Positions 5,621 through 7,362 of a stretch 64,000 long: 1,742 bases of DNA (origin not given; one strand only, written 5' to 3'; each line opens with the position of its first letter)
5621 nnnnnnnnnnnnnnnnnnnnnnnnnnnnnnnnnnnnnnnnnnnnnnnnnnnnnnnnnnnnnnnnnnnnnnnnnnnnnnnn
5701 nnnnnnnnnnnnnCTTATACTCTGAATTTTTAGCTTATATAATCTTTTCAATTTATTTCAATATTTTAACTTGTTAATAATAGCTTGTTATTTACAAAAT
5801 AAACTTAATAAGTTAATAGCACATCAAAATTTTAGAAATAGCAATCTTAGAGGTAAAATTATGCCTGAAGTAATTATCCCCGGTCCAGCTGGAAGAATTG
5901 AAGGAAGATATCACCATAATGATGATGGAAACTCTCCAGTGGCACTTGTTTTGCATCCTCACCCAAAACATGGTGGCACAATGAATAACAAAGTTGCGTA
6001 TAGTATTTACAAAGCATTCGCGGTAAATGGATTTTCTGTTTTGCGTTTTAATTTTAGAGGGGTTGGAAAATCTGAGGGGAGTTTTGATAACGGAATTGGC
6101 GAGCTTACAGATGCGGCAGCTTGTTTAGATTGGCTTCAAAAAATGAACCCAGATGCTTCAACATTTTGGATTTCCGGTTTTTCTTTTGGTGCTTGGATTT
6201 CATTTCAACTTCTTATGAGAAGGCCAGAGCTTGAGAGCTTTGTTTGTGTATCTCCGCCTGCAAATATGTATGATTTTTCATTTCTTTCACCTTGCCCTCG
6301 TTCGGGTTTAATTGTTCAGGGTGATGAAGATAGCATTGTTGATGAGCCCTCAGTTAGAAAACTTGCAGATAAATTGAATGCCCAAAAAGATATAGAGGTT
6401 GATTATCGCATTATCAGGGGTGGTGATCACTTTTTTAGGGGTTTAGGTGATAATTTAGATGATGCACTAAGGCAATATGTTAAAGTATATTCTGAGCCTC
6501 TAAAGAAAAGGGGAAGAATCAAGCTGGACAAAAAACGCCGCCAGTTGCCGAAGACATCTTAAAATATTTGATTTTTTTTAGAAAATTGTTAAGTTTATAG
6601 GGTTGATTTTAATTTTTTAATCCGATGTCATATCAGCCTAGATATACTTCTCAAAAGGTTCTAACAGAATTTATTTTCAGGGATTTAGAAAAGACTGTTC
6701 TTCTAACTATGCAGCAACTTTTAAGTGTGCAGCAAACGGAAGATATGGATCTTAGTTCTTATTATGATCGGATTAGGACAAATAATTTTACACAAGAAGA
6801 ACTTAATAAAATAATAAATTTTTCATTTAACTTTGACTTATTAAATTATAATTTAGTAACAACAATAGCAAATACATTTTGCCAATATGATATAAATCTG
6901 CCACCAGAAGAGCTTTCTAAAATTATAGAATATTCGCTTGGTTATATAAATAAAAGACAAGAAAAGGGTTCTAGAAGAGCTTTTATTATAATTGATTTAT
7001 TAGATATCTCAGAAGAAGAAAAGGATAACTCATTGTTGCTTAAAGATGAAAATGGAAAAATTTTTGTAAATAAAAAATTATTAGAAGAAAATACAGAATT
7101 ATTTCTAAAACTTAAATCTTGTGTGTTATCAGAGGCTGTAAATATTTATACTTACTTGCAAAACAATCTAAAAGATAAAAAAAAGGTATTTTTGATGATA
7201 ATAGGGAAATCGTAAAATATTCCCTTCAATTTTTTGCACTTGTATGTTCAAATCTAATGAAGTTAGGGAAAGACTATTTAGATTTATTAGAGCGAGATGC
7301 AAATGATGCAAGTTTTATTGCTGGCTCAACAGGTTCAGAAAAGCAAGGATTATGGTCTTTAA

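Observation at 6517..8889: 46-bp perfect direct repeat brackets a 2.3-kb two-ORFan cassette, and each copy supplies a gene's 3' end on opposite strands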

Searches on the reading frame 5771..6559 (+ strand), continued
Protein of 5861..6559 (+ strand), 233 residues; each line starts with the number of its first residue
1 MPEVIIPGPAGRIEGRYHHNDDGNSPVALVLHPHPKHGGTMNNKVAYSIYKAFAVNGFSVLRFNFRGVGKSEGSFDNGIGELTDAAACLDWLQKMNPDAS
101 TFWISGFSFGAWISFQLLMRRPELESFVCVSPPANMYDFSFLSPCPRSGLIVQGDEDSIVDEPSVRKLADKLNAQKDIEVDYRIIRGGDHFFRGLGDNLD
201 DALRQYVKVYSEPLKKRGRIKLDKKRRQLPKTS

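Call 43: search_protein_families(library=pfam, proteins=[L008:6742-7071:-, L008:7071-7439:-, L008:7857-8168:+, L093:4837-6819:+, L092:4838-6271:+, L089:4767-5258:+], max_evalue=0.01)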
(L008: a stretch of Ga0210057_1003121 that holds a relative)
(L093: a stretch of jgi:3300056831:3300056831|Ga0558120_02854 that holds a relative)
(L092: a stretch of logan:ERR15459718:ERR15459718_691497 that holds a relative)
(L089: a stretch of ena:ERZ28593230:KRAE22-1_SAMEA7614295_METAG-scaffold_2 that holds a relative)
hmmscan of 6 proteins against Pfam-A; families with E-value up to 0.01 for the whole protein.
L008:6742-7071:- (109 aa): 0 families

L008:7071-7439:- (122 aa): 1 family
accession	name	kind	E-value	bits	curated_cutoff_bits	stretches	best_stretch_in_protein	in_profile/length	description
PF06296.18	RelE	-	2.7e-12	47.4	27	1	13-114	3-101/120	RelE toxin of RelE / RelB toxin-antitoxin system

L008:7857-8168:+ (104 aa): 2 families
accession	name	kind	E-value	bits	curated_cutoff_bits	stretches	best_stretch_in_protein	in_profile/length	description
PF01381.28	HTH_3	-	3.9e-06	27.2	23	1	43-83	1-41/55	Helix-turn-helix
PF13560.12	HTH_31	-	0.006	17.3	27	1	43-83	6-47/64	Helix-turn-helix domain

L093:4837-6819:+ (661 aa): 0 families

L092:4838-6271:+ (478 aa): 0 families

L089:4767-5258:+ (164 aa): 0 families

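Call 44: search_protein_families(library=padloc, proteins=[L093:4837-6819:+, L092:4838-6271:+, L089:4767-5258:+], max_evalue=0.1)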
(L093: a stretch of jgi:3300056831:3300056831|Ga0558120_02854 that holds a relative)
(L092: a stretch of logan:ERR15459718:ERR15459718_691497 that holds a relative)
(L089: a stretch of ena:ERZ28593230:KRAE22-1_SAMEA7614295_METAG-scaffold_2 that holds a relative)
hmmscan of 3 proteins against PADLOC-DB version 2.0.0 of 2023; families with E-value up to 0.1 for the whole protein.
L093:4837-6819:+ (661 aa): 0 families

L092:4838-6271:+ (478 aa): 0 families

L089:4767-5258:+ (164 aa): 0 families

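Call 63: search_protein_families(library=phrogs, proteins=[L093:4837-6819:+, L089:4767-5258:+], max_evalue=0.1)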
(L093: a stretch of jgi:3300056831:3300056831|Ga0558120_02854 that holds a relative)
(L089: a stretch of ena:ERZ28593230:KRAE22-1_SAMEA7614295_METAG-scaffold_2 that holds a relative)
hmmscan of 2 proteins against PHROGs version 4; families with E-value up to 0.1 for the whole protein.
L093:4837-6819:+ (661 aa): 0 families

L089:4767-5258:+ (164 aa): 0 families

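Call 83: search_protein_families(library=ncbifam, proteins=[window:5861-6559:+, L099:6732-7487:+, L093:4837-6819:+, L008:6745-7074:-, L008:7074-7442:-, L008:7857-8168:+], max_evalue=0.01)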
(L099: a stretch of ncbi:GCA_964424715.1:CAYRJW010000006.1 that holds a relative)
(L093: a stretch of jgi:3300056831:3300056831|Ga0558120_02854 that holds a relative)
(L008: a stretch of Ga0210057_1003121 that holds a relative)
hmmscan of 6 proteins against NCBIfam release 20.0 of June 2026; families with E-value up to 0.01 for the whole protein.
window:5861-6559:+ (233 aa): 6 families
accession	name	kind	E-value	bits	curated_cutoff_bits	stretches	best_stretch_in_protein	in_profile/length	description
NF058544.1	IVPilMotSglTMyx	equivalog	3.6e-20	72.7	300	1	6-171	14-174/210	type IV pili motility protein SglT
TIGR00976.1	CocE_NonD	subfamily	9.9e-09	34.7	66.3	1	17-138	14-136/550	CocE/NonD family hydrolase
TIGR03100.1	hydr1_PEP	hypoth_equivalog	2.4e-06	27.1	168.45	1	50-111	50-111/274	hydrolase 1, exosortase A system-associated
NF051488.1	bifunc_PcaDC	exception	8.1e-05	21.9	390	1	56-124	37-103/375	bifunctional 3-oxoadipate enol-lactonase/4-carboxymuconolactone decarboxylase PcaDC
NF047920.1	lactonase_UilS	equivalog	0.00011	22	400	1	49-126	44-124/285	UilS family quorum-quenching N-acyl-homoserine lactonase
NF050089.1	i_nPHAscl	equivalog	0.0089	15.1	300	0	41-123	28-107/288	intracellular short-chain-length polyhydroxyalkanoate depolymerase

L099:6732-7487:+ (252 aa): 0 families

L093:4837-6819:+ (661 aa): 0 families

L008:6745-7074:- (110 aa): 2 families
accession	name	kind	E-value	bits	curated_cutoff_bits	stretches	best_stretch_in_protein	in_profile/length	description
NF041265.1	NadS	equivalog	6.1e-07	29.7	60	1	10-100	5-90/94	NadS family protein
NF007481.0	PRK10072.1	equivalog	0.00029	21.3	110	1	49-97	43-91/96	HTH-type transcriptional regulator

L008:7074-7442:- (123 aa): 0 families

L008:7857-8168:+ (104 aa): 6 families
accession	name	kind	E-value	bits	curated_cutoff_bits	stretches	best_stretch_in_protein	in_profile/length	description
NF041265.1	NadS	equivalog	4.6e-08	33.3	60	1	39-94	31-86/94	NadS family protein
NF007481.0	PRK10072.1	equivalog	1.1e-07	32.3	110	1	35-97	30-92/96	HTH-type transcriptional regulator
TIGR03830.1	CxxCG_CxxCG_HTH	subfamily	2.7e-07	30.4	61.8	1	40-93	67-120/127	type II TA system antitoxin MqsA family protein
NF047542.1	telomere_Tap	equivalog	2.4e-05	23.3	600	1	39-83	15-62/695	telomere-associated protein Tap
NF007257.0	PRK09706.1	subfamily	0.0006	19.6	101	1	43-88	10-56/135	transcriptional repressor DicA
NF012025.0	PRK15481.1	equivalog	0.0028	16.4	573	1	13-62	5-52/432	MocR-like B6 salvage transcription factor PtsJ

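Call 84: search_protein_families(library=pfam, proteins=[L099:6732-7487:+, L097:1884-3335:-, L098:2826-4595:+], max_evalue=1)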
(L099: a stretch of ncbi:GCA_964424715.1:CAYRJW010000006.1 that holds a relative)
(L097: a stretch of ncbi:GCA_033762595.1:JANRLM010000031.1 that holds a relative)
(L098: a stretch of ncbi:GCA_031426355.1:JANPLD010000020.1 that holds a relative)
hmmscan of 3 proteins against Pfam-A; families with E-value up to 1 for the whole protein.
L099:6732-7487:+ (252 aa): 0 families

L097:1884-3335:- (484 aa): 0 families

L098:2826-4595:+ (590 aa): 0 families

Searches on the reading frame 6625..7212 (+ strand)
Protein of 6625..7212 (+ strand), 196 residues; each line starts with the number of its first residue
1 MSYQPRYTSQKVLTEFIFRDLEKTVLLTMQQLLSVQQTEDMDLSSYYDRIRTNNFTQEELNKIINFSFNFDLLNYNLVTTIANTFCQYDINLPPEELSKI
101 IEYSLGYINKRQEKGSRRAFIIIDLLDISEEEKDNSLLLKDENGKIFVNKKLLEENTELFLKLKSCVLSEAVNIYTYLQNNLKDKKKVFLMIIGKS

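Call 5: search_protein_families(library=pfam, proteins=[window:6625-7212:+], max_evalue=0.1)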
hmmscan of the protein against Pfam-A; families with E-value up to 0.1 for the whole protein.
window:6625-7212:+ (196 aa): 0 families

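Call 44: search_protein_families(library=padloc, proteins=[window:6625-7212:+], max_evalue=0.1)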
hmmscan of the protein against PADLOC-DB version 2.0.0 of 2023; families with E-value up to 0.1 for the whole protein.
window:6625-7212:+ (196 aa): 0 families

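Call 63: search_protein_families(library=phrogs, proteins=[window:6625-7212:+], max_evalue=0.1)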
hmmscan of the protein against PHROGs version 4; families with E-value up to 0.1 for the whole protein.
window:6625-7212:+ (196 aa): 2 families
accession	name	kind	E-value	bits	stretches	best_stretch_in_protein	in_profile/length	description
phrog_211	-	connector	0.069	12.4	0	86-162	741-814/976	head-tail adaptor Ad2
phrog_28697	-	unknown function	0.083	13.8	1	56-63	5-12/19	-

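Call 83: search_protein_families(library=ncbifam, proteins=[window:6625-7212:+], max_evalue=0.01)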
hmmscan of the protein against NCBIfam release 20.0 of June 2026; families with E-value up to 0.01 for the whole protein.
window:6625-7212:+ (196 aa): 0 families

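Call 86: predict_structure(protein=window:6625-7212:+)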
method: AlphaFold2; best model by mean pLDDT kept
length: 196 residues; sequences in the alignment: 1
mean_pLDDT: 40.9   pTM: 0.32
mean pLDDT of the five models: 40.9, 39.8, 38.0, 36.8, 36.1
residues with pLDDT >= 90: 0; 70-90: 0; 50-70: 36; < 50: 160
segments of 3 or more residues with pLDDT < 50: 1-55, 57-61, 63-94, 115-133, 156-196
pLDDT, mean of each block of 10 residues (from residue 1): 28 30 40 36 41 46 46 43 44 50 51 40 34 49 54 51 35 36 31 26
secondary structure, 60 per line:
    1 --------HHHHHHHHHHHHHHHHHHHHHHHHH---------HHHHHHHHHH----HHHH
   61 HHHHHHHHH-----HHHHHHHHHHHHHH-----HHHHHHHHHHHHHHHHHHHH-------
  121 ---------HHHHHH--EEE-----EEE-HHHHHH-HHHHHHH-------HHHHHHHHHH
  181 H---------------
elements in order: H9-33 H43-52 H57-69 H75-88 H94-113 H130-135 E138-140 E146-148 H150-155 H157-163 H171-181
